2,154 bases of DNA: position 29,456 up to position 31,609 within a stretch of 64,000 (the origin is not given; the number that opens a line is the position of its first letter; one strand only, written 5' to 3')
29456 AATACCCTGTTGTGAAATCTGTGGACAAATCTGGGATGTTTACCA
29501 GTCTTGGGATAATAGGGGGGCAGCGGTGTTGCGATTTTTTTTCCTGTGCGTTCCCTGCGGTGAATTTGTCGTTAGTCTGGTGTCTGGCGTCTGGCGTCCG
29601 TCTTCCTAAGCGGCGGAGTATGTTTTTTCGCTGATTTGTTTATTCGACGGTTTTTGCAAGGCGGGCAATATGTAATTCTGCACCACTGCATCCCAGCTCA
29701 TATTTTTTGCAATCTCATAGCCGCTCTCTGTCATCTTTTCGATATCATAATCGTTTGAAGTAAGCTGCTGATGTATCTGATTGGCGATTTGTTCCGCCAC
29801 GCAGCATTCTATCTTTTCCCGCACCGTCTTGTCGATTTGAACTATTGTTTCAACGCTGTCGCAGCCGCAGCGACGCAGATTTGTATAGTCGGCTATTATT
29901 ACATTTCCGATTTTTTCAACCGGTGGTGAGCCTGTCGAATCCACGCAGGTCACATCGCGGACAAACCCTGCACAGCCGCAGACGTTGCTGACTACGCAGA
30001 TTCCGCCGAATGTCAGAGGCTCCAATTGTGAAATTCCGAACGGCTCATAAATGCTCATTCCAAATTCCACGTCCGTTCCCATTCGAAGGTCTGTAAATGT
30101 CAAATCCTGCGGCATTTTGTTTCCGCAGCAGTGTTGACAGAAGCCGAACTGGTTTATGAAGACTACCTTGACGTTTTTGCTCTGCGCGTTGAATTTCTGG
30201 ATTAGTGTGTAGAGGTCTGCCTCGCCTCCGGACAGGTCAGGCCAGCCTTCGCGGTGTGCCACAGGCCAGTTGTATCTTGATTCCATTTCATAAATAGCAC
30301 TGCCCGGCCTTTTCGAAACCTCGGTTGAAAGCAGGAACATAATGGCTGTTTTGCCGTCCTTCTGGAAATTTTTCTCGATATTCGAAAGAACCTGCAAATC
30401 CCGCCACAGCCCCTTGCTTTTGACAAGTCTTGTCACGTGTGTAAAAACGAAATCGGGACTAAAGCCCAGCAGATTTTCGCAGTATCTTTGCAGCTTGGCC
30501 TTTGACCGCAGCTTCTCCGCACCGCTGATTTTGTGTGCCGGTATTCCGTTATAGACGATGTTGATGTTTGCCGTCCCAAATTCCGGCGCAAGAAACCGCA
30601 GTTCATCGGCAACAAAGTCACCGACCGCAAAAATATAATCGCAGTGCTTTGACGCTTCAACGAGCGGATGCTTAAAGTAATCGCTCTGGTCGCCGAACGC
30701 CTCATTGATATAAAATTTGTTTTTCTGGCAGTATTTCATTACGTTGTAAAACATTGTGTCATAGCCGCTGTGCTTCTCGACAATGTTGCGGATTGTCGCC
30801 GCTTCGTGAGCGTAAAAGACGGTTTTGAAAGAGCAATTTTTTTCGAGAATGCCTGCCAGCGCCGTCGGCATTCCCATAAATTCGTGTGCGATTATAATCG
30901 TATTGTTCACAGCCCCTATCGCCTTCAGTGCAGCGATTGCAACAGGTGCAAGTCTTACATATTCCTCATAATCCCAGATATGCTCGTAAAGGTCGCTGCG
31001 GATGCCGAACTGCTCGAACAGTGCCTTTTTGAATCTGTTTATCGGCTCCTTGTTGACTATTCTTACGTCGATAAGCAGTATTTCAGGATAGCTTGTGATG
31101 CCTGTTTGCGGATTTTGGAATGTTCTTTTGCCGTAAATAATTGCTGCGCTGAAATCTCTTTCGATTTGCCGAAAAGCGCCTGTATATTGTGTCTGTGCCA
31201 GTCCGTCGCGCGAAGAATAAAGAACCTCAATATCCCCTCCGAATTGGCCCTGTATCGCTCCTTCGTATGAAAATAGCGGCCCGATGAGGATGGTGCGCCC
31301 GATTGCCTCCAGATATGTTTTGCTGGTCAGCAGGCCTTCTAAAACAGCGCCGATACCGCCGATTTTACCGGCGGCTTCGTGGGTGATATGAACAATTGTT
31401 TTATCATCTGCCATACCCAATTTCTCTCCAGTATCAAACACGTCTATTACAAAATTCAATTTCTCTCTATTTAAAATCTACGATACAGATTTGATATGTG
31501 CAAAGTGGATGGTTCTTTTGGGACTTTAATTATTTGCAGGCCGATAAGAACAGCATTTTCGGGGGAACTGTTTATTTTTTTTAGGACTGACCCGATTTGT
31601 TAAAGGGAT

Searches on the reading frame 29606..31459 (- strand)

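Call 60: search_protein_families(library=pfam, proteins=[window:29606-31459:-], max_evalue=0.0001)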
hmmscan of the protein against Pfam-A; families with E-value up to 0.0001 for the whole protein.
window:29606-31459:- (617 aa): 2 families
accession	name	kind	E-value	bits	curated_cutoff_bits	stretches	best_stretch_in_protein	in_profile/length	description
PF05693.19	Glycogen_syn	-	4.2e-07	29.4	27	0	26-279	3-228/639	Glycogen synthase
PF00534.26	Glycos_transf_1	-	1.7e-05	24.9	26.4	0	468-502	99-133/172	Glycosyl transferases group 1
